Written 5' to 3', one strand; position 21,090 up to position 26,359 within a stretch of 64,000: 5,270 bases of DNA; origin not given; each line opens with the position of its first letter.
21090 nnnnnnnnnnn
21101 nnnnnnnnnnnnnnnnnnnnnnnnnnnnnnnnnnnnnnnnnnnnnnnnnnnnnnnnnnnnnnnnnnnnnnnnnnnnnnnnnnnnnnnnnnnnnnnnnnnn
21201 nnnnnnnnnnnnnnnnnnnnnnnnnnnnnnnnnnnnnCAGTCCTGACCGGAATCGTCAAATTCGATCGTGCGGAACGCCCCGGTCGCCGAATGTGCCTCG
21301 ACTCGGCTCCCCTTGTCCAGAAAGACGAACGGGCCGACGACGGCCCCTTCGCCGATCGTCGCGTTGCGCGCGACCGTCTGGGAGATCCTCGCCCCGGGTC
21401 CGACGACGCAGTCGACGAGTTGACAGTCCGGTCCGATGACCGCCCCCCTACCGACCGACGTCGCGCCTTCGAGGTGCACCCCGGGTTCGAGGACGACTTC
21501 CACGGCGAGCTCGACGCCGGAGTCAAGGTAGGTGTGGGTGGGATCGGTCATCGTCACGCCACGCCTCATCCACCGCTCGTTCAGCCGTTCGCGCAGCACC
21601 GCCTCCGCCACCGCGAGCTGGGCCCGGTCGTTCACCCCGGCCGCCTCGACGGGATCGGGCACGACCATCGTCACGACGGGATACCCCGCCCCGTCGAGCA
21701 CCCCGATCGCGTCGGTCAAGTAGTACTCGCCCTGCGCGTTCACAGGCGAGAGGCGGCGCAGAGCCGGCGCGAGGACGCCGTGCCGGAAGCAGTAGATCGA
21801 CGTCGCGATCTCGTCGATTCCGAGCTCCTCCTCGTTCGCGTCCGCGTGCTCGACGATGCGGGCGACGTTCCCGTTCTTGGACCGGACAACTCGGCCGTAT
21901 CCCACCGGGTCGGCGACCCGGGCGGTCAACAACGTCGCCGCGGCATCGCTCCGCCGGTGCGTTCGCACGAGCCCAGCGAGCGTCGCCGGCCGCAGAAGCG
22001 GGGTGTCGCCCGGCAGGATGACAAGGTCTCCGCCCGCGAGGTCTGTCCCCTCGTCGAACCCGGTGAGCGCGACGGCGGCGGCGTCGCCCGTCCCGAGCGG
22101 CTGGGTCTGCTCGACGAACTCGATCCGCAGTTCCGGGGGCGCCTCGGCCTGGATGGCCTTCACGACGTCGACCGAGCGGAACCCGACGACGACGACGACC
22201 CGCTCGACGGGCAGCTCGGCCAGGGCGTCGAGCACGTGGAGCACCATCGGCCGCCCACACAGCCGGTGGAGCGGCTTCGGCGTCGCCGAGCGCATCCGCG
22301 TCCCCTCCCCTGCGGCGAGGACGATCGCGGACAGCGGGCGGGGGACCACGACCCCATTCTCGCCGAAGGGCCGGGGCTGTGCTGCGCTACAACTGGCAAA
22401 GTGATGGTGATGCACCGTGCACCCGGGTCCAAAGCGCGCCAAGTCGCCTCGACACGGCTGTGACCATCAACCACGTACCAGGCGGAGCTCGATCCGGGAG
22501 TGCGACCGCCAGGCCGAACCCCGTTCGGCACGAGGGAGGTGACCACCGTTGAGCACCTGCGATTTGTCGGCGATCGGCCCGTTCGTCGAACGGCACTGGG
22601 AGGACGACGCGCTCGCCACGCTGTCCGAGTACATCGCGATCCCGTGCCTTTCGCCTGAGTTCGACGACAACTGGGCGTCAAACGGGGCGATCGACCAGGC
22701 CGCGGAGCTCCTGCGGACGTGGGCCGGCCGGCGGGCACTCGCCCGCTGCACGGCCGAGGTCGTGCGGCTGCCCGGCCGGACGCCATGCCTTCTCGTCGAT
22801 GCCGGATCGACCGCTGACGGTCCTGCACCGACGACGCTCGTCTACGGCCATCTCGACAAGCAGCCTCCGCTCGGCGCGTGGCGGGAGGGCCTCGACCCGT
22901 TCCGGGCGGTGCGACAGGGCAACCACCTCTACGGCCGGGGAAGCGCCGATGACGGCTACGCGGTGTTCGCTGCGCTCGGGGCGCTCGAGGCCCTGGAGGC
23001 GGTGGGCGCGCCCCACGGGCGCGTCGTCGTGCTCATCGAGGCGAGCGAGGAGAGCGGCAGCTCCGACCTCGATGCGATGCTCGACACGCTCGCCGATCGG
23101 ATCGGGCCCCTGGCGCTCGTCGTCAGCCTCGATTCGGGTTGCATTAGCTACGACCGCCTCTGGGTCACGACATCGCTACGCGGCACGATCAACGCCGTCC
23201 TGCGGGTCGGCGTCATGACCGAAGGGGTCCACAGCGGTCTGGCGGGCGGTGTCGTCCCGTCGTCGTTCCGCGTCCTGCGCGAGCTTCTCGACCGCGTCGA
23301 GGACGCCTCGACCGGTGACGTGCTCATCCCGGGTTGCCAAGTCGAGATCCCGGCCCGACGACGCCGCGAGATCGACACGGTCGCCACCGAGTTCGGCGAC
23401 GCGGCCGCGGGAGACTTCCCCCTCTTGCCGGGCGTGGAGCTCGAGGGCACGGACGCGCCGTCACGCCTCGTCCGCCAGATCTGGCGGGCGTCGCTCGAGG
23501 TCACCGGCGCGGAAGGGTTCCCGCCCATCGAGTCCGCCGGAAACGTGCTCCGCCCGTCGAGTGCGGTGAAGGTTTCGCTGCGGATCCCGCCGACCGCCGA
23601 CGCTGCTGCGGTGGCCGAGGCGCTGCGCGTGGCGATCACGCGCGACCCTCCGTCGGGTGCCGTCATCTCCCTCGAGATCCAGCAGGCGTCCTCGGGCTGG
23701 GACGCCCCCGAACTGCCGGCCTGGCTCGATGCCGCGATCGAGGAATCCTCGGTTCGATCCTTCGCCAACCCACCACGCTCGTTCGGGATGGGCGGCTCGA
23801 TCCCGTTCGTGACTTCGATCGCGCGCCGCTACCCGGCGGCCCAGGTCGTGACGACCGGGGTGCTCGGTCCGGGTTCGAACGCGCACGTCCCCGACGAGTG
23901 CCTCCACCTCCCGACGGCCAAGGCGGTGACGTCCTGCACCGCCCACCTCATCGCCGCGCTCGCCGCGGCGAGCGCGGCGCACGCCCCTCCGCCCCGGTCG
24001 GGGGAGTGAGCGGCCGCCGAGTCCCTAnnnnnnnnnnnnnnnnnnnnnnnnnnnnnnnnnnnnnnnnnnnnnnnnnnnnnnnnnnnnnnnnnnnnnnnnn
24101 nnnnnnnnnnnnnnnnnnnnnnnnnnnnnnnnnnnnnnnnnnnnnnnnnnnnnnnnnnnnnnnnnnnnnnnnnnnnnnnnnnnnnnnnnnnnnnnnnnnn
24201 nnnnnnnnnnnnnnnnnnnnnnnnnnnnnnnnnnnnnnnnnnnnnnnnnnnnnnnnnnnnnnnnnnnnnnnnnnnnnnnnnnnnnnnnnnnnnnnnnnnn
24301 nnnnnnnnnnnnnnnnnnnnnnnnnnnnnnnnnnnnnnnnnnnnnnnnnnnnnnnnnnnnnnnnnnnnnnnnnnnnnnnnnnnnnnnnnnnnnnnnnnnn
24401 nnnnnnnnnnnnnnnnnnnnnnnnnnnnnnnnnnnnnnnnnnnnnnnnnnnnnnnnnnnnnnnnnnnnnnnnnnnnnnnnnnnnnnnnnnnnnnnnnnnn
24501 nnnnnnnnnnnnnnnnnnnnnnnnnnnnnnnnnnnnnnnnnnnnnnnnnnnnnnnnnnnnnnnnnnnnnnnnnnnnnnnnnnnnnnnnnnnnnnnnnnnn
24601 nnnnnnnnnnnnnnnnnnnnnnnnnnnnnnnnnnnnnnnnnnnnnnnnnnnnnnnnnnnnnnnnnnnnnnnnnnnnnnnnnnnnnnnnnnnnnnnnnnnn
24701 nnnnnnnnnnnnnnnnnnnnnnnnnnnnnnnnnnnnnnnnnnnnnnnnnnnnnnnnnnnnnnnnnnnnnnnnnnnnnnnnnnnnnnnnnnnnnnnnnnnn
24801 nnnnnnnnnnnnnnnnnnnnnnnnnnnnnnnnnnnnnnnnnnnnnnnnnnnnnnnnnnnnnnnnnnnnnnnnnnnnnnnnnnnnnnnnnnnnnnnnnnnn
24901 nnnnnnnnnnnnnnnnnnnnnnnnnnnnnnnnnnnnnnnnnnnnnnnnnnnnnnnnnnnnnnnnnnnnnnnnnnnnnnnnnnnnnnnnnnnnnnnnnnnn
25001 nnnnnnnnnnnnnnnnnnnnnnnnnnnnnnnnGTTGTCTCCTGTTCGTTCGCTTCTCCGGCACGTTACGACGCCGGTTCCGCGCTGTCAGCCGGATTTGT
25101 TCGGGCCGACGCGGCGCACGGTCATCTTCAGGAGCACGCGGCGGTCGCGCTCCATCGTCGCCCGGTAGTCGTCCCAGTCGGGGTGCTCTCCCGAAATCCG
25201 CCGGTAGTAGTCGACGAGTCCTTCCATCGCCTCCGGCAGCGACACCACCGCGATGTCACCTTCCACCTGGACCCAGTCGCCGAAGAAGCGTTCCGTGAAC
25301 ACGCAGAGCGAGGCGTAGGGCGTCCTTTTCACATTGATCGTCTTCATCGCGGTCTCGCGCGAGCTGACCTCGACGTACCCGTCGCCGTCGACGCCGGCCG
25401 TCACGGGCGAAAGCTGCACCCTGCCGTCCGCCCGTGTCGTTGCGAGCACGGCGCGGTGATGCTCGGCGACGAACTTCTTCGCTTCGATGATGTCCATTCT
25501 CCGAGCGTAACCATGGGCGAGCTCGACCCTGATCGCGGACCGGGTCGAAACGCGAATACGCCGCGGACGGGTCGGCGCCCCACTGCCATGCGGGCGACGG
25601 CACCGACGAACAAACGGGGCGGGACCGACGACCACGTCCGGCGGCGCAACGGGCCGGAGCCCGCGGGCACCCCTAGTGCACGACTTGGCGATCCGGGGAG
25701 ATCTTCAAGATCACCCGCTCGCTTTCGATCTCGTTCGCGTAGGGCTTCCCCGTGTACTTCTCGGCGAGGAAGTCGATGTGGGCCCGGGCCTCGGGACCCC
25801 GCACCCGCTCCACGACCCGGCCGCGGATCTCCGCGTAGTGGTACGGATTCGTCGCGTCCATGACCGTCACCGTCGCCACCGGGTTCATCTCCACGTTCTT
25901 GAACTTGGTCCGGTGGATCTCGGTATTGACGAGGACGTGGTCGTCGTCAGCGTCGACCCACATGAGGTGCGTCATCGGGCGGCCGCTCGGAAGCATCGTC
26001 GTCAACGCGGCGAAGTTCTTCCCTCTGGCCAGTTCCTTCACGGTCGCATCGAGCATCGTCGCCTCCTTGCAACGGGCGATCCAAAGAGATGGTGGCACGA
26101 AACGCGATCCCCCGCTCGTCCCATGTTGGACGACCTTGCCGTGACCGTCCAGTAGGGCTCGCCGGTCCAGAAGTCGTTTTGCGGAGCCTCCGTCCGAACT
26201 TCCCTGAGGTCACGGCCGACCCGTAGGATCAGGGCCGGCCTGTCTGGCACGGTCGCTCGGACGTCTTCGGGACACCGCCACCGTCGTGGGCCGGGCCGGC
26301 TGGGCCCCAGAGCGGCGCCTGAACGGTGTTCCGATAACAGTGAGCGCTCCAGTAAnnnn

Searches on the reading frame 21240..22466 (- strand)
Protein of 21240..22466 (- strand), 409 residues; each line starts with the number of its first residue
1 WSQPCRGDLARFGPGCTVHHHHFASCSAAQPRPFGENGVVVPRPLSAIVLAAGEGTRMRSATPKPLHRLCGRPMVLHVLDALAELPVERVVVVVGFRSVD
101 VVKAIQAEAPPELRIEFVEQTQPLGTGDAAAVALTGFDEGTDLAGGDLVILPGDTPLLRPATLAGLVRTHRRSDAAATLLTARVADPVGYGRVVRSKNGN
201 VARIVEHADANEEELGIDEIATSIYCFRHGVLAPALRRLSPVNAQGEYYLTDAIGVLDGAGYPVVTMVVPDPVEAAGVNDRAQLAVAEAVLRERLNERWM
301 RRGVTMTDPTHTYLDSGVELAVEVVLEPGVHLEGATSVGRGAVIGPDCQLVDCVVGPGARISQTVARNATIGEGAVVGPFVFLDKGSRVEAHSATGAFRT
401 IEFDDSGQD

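Call 28: search_protein_families(library=pfam, proteins=[window:21240-22466:-], max_evalue=0.00001)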
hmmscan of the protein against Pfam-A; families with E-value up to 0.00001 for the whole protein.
window:21240-22466:- (409 aa): 4 families
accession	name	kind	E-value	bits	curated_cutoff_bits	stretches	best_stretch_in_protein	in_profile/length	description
PF12804.13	NTP_transf_3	-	1.4e-20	74.5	27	1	47-191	1-134/160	MobA-like NTP transferase domain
PF00483.29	NTP_transferase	-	3.5e-18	66.5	21.2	1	47-254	2-206/245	Nucleotidyl transferase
PF01128.25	IspD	-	1.9e-08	34.8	27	1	46-120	2-73/221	2-C-methyl-D-erythritol 4-phosphate cytidylyltransferase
PF00132.30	Hexapep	-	4.7e-08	32.8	27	0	324-348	8-32/36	Bacterial transferase hexapeptide (six repeats)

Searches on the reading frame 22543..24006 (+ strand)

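Call 28: search_protein_families(library=pfam, proteins=[window:22543-24006:+], max_evalue=0.00001)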
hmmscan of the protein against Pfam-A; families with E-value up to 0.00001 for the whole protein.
window:22543-24006:+ (488 aa): 1 family
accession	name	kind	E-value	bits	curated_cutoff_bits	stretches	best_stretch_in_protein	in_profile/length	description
PF01546.33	Peptidase_M20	-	1.5e-18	67.9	24.6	1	99-470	1-204/206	Peptidase family M20/M25/M40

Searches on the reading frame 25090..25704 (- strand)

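Call 28: search_protein_families(library=pfam, proteins=[window:25090-25704:-], max_evalue=0.00001)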
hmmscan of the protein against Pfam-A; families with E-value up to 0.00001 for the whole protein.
window:25090-25704:- (205 aa): 1 family
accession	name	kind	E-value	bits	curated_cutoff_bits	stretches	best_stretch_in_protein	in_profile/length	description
PF01243.27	PNPOx_N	-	3.5e-14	53.6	28.1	1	74-199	4-116/120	Pyridoxamine 5'-phosphate oxidase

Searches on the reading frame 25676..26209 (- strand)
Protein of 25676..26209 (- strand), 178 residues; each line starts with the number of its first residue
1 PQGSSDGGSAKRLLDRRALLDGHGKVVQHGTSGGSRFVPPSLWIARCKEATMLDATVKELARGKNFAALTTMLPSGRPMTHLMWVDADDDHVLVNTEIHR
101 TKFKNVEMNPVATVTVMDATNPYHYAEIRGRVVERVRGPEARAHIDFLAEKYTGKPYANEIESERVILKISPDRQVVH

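Call 28: search_protein_families(library=pfam, proteins=[window:25676-26209:-], max_evalue=0.00001)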
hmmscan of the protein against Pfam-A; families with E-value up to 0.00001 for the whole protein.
window:25676-26209:- (178 aa): 1 family
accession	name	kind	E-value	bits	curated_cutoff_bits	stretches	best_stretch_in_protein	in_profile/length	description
PF01243.27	PNPOx_N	-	3.4e-11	44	28.1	1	54-173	2-114/120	Pyridoxamine 5'-phosphate oxidase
